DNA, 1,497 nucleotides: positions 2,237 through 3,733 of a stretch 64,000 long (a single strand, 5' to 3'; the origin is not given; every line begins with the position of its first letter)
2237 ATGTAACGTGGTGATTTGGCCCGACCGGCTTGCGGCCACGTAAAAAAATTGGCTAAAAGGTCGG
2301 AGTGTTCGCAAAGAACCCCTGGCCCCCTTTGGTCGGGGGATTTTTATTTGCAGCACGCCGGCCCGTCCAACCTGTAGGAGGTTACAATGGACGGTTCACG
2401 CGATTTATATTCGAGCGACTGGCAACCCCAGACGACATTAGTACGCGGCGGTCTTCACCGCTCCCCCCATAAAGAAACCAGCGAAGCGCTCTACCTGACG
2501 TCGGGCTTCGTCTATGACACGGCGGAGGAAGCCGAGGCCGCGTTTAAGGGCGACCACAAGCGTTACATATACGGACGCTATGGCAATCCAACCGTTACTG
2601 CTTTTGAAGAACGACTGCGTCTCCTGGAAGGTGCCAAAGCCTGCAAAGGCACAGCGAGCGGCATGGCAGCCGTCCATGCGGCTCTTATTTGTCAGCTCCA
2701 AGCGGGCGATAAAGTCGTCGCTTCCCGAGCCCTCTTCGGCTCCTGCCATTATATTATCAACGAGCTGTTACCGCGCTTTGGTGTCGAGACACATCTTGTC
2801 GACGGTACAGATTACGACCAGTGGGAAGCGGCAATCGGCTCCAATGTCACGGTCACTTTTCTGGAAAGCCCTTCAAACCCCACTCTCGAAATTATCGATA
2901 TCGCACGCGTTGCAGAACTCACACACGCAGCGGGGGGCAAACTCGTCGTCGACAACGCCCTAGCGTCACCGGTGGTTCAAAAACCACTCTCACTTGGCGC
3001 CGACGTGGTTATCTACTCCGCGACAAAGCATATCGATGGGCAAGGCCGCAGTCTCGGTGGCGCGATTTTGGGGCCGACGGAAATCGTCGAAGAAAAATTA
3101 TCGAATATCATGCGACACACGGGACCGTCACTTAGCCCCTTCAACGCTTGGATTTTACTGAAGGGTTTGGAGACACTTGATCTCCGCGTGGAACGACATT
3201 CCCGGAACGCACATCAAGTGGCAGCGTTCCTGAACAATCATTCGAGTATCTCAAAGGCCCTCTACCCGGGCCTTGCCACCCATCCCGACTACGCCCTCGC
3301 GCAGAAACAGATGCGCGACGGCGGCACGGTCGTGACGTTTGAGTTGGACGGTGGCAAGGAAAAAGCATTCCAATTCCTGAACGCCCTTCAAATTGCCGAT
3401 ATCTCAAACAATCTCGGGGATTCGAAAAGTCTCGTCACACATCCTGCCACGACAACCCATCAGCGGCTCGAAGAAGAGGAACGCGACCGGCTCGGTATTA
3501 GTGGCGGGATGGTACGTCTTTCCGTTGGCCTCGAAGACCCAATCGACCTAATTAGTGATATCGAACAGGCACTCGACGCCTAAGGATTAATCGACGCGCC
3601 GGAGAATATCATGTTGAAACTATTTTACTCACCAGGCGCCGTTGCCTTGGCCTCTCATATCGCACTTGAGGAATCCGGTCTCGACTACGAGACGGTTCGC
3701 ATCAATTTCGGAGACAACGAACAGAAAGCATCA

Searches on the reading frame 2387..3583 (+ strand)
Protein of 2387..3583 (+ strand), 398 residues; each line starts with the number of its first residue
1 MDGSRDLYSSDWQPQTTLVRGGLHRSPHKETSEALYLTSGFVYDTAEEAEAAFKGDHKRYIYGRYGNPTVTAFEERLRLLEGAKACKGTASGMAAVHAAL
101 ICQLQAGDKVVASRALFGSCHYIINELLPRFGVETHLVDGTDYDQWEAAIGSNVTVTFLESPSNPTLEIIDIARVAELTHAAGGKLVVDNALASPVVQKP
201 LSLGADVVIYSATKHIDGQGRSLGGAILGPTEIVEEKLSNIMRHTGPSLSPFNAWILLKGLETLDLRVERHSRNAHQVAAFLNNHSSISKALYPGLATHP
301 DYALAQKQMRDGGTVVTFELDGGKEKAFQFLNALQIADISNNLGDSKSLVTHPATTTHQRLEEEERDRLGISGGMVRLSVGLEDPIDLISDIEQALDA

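Call 37: search_protein_families(library=pfam, proteins=[window:2387-3583:+], max_evalue=0.001)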
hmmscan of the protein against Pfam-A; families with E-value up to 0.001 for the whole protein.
window:2387-3583:+ (398 aa): 2 families
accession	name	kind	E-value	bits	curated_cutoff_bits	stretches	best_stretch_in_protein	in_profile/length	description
PF01053.26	Cys_Met_Meta_PP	-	4.2e-130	434.1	27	1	15-396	1-380/381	Cys/Met metabolism PLP-dependent enzyme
PF00266.25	Aminotran_5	-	3.3e-06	26.8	21.5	1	86-215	67-202/371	Aminotransferase class-V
